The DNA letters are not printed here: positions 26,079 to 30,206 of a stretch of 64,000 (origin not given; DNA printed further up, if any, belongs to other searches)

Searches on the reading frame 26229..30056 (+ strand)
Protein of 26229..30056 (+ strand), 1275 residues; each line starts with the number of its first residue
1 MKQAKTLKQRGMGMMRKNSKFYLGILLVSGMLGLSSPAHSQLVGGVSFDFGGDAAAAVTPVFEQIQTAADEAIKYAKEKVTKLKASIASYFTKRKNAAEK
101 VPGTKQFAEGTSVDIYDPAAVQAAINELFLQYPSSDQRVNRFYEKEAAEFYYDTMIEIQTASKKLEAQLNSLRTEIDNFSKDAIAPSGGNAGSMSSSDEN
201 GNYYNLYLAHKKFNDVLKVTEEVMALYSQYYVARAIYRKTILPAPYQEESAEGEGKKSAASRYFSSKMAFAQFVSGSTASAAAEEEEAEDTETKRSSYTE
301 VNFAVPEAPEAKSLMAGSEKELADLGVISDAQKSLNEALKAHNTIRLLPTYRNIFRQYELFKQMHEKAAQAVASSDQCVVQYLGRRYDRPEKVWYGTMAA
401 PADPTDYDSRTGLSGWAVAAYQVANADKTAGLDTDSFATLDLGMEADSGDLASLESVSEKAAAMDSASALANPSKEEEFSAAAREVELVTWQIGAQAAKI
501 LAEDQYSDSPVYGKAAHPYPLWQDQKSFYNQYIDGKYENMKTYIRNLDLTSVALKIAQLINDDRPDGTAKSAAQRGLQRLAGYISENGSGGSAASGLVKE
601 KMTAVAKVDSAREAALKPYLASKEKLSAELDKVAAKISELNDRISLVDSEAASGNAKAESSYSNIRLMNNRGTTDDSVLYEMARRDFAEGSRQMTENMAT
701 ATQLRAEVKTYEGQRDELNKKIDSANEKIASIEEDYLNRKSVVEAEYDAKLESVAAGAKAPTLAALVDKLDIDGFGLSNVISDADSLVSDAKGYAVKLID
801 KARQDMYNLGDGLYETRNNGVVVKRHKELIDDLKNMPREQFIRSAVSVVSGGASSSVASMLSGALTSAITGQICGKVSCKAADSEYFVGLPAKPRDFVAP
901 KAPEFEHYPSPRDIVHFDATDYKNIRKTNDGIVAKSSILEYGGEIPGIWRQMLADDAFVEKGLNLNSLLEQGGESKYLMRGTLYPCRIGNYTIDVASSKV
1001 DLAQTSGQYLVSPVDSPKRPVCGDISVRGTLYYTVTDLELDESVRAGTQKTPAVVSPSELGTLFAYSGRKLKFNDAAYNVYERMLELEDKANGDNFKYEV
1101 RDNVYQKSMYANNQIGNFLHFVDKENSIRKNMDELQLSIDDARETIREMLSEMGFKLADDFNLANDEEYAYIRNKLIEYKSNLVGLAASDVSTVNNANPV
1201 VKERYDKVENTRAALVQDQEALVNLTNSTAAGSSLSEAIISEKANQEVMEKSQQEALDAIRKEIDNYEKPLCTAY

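Call 6: search_protein_families(library=pfam, proteins=[window:26229-30056:+], max_evalue=0.01)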
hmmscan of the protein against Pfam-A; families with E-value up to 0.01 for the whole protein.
window:26229-30056:+ (1275 aa): 1 family
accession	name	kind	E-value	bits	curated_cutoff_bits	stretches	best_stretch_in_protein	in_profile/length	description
PF18595.6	Nuf2_DHR10-like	-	0.009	16.5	28.4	1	687-736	52-101/117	Nuf2, DHR10-like domain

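Call 40: search_protein_families(library=ncbifam, proteins=[window:26229-30056:+], max_evalue=0.01)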
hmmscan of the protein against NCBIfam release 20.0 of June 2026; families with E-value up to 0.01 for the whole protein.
window:26229-30056:+ (1275 aa): 1 family
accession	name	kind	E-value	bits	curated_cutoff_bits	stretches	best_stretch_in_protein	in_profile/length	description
TIGR04523.1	Mplasa_alph_rch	subfamily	0.0023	16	270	1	601-736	399-533/745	helix-rich protein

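Call 93: search_protein_families(library=phrogs, proteins=[window:26229-30056:+], max_evalue=0.001)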
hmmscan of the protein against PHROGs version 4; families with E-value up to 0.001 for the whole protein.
window:26229-30056:+ (1275 aa): 0 families
